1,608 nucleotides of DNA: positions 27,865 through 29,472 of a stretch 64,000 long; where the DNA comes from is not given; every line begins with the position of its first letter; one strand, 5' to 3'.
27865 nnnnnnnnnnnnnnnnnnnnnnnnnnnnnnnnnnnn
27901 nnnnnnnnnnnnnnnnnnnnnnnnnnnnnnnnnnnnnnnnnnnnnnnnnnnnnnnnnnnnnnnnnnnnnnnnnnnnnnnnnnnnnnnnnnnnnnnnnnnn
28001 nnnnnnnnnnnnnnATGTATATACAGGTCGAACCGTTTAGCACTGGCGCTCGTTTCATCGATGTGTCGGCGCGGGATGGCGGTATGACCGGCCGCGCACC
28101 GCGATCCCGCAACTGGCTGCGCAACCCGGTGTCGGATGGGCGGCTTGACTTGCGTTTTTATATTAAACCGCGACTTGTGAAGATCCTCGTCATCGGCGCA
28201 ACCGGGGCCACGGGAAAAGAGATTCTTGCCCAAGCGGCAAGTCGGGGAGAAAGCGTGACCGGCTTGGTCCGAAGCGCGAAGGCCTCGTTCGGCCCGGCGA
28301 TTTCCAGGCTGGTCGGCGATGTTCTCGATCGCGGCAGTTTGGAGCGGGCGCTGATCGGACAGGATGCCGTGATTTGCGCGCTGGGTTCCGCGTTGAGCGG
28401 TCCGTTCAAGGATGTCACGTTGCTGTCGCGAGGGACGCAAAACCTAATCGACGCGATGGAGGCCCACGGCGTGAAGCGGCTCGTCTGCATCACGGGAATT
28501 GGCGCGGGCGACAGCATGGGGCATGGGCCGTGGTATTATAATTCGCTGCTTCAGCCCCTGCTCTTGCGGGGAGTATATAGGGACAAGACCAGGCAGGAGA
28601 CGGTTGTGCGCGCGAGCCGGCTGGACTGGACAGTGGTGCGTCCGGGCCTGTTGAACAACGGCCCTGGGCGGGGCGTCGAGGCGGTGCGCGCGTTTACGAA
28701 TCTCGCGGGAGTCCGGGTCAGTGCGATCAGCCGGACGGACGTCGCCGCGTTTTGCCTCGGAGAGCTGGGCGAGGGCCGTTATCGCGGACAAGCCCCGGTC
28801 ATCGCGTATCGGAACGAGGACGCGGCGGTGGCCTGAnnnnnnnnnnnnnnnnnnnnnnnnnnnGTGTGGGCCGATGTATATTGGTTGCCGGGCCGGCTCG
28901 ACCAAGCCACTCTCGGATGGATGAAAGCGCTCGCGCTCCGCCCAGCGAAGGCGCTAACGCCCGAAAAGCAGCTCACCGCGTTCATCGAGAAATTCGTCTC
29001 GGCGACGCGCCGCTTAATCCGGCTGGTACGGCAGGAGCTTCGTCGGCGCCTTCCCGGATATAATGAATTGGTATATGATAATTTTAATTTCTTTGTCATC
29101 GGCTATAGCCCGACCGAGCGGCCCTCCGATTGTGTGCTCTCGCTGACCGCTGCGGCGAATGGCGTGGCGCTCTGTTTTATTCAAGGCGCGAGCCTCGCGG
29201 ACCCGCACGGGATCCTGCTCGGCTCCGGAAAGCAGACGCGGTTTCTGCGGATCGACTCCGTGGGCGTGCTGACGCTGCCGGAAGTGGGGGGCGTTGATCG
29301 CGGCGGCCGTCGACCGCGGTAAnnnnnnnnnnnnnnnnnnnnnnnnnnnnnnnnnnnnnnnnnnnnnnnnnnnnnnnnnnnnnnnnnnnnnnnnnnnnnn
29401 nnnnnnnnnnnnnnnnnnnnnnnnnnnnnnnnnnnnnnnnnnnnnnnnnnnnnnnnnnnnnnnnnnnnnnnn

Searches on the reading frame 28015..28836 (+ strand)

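Call 22: search_protein_families(library=pfam, proteins=[window:28015-28836:+], max_evalue=0.01)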
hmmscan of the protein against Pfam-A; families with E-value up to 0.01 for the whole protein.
window:28015-28836:+ (273 aa): 5 families
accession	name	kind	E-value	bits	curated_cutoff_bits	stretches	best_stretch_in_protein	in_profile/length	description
PF13460.12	NAD_binding_10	-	8.5e-44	150.1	27.2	1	61-249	1-179/184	NAD(P)H-binding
PF05368.20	NmrA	-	3.2e-10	40.5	27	1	56-157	4-103/298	NmrA-like family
PF01370.27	Epimerase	-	1.2e-07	31.9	20.9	1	57-159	1-113/240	NAD dependent epimerase/dehydratase family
PF04321.23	RmlD_sub_bind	-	0.00022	20.9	27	1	56-227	2-163/287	RmlD substrate binding domain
PF01073.25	3Beta_HSD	-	0.0013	18.3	22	1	97-160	48-115/280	3-beta hydroxysteroid dehydrogenase/isomerase family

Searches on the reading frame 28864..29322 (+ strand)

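Call 22: search_protein_families(library=pfam, proteins=[window:28864-29322:+], max_evalue=0.01)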
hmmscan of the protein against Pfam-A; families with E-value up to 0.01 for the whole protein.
window:28864-29322:+ (152 aa): 1 family
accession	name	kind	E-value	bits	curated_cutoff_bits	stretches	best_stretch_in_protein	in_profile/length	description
PF08818.16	DUF1801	-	0.00039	21.2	27.2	1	50-134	3-70/85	Domain of unknown function (DU1801)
